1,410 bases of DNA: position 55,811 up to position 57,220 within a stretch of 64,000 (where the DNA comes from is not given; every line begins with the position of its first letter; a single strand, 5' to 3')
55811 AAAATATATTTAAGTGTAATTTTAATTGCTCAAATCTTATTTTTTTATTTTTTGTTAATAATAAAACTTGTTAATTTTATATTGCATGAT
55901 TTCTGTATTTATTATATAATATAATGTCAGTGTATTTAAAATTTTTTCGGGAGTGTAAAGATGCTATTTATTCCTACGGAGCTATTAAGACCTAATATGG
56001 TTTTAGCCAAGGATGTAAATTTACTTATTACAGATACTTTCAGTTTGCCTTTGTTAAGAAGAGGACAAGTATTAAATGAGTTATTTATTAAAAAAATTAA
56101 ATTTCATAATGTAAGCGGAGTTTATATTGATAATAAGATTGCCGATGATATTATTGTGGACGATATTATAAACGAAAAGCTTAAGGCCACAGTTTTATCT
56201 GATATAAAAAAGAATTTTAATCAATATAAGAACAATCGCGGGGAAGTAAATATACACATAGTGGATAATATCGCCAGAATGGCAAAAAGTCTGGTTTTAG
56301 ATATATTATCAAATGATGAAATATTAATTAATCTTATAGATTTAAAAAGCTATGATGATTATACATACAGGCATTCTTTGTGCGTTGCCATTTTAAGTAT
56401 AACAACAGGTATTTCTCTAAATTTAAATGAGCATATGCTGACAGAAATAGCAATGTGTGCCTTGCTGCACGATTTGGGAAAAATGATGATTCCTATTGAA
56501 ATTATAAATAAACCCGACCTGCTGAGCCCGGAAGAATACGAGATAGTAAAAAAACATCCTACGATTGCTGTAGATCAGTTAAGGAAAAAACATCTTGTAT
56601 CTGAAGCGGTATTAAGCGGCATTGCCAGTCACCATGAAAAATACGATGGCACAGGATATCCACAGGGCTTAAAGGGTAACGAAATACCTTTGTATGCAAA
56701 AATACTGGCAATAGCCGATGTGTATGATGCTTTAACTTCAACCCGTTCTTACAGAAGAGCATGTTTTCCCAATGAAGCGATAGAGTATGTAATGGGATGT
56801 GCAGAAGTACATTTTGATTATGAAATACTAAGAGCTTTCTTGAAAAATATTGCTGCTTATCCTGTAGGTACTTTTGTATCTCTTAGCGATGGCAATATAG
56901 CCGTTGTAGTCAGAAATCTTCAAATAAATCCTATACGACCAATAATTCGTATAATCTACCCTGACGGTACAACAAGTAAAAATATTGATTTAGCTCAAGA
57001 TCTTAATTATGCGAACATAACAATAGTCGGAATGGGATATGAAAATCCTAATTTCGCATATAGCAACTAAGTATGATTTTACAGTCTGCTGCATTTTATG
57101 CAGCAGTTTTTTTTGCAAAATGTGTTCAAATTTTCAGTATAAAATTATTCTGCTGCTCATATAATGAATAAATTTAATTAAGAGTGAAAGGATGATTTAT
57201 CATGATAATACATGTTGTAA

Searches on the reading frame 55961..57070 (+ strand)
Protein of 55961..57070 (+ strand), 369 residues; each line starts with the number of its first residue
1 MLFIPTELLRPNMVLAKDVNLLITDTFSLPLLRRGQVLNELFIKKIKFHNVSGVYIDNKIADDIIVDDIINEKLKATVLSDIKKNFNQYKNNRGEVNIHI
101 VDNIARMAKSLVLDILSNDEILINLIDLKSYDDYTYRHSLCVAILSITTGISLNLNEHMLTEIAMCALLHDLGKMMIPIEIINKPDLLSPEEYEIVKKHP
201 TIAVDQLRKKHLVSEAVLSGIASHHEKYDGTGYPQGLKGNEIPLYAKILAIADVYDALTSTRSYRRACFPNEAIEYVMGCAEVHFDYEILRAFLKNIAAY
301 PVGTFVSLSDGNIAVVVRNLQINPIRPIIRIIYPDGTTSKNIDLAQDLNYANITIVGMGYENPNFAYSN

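Call 29: search_protein_families(library=pfam, proteins=[window:55961-57070:+], max_evalue=0.001)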
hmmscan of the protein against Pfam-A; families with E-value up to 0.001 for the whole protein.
window:55961-57070:+ (369 aa): 2 families
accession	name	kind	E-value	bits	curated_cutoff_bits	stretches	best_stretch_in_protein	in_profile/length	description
PF13487.12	HD_5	-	1.8e-34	119.4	27.2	1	131-288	10-169/170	HD domain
PF01966.28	HD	-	5.2e-19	69.1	22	1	135-257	1-115/116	HD domain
